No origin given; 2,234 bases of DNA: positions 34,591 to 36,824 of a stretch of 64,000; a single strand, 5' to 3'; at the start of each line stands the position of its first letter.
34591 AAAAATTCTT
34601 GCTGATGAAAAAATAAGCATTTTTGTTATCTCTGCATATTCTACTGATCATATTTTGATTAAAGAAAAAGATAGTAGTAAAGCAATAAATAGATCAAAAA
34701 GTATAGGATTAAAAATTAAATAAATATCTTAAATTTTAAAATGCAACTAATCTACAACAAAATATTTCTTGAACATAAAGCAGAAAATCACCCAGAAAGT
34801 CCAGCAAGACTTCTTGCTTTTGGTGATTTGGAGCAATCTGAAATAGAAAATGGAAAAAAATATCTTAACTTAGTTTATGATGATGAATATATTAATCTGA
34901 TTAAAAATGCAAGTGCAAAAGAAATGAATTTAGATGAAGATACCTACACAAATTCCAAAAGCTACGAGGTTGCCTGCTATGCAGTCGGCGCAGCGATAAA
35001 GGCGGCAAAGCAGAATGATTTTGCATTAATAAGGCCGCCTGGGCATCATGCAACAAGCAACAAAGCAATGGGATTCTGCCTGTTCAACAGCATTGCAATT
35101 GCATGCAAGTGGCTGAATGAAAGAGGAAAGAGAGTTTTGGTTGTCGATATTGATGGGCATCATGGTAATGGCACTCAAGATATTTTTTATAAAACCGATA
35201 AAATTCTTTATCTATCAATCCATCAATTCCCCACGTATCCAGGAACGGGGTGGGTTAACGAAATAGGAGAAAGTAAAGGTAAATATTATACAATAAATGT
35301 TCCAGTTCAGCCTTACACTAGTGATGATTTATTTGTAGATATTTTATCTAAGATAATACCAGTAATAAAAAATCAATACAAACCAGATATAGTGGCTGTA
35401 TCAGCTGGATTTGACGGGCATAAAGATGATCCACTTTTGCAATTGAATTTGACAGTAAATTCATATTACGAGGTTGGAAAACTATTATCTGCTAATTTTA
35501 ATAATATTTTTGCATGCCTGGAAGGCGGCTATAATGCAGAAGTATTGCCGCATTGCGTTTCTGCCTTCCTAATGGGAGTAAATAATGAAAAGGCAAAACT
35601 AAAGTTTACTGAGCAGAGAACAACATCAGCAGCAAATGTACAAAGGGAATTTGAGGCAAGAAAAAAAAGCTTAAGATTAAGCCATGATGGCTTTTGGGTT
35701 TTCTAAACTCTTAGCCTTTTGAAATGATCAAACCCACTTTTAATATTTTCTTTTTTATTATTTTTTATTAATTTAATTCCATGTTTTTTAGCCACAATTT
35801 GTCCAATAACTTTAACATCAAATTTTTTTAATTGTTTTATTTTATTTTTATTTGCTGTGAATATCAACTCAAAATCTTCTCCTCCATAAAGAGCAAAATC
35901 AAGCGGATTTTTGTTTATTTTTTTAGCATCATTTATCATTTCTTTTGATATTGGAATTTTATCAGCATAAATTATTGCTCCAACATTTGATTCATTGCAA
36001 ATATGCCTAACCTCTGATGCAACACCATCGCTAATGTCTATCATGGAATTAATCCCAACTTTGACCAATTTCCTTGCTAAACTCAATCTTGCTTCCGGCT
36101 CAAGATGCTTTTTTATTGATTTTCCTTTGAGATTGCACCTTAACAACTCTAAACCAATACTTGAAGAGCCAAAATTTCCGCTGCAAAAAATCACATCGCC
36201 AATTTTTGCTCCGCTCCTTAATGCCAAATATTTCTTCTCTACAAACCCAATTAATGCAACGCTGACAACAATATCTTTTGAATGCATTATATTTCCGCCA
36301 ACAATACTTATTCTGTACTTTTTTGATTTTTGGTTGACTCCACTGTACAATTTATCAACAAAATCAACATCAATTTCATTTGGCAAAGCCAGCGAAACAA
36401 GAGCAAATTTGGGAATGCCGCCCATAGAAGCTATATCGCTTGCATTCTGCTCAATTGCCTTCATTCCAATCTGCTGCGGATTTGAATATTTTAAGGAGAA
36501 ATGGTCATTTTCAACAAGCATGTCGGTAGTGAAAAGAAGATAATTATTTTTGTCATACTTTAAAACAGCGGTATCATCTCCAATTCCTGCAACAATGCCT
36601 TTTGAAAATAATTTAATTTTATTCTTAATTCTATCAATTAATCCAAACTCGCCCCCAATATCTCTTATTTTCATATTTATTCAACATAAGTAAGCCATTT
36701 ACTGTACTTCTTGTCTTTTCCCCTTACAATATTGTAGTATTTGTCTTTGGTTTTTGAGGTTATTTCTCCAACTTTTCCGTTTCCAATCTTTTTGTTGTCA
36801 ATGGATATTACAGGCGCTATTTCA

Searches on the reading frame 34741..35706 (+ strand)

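Call 82: search_protein_families(library=pfam, proteins=[window:34741-35706:+], max_evalue=0.001)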
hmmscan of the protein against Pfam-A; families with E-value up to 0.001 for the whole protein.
window:34741-35706:+ (321 aa): 1 family
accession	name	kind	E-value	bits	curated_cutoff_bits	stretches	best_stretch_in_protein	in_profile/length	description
PF00850.24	Hist_deacetyl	-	9.9e-76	255.3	27.9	1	37-277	32-295/298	Histone deacetylase domain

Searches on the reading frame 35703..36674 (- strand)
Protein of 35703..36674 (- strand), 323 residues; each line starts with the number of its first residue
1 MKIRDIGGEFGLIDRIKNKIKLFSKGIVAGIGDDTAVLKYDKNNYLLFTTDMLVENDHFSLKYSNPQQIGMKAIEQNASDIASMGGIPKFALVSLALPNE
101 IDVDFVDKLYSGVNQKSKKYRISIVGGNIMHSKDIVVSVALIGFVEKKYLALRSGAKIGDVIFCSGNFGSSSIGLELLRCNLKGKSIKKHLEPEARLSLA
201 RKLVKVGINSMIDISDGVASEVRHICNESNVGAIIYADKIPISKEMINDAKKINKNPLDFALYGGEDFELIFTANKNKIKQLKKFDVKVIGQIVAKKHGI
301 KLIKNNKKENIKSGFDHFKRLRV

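Call 82: search_protein_families(library=pfam, proteins=[window:35703-36674:-], max_evalue=0.001)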
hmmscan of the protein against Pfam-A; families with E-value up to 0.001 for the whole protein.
window:35703-36674:- (323 aa): 2 families
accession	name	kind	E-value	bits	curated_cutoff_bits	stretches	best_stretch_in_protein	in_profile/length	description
PF00586.29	AIRS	-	9.5e-26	90.9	24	1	32-145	1-112/112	AIR synthase related protein, N-terminal domain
PF02769.27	AIRS_C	-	7.7e-10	39.6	23.1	1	158-299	2-151/156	AIR synthase related protein, C-terminal domain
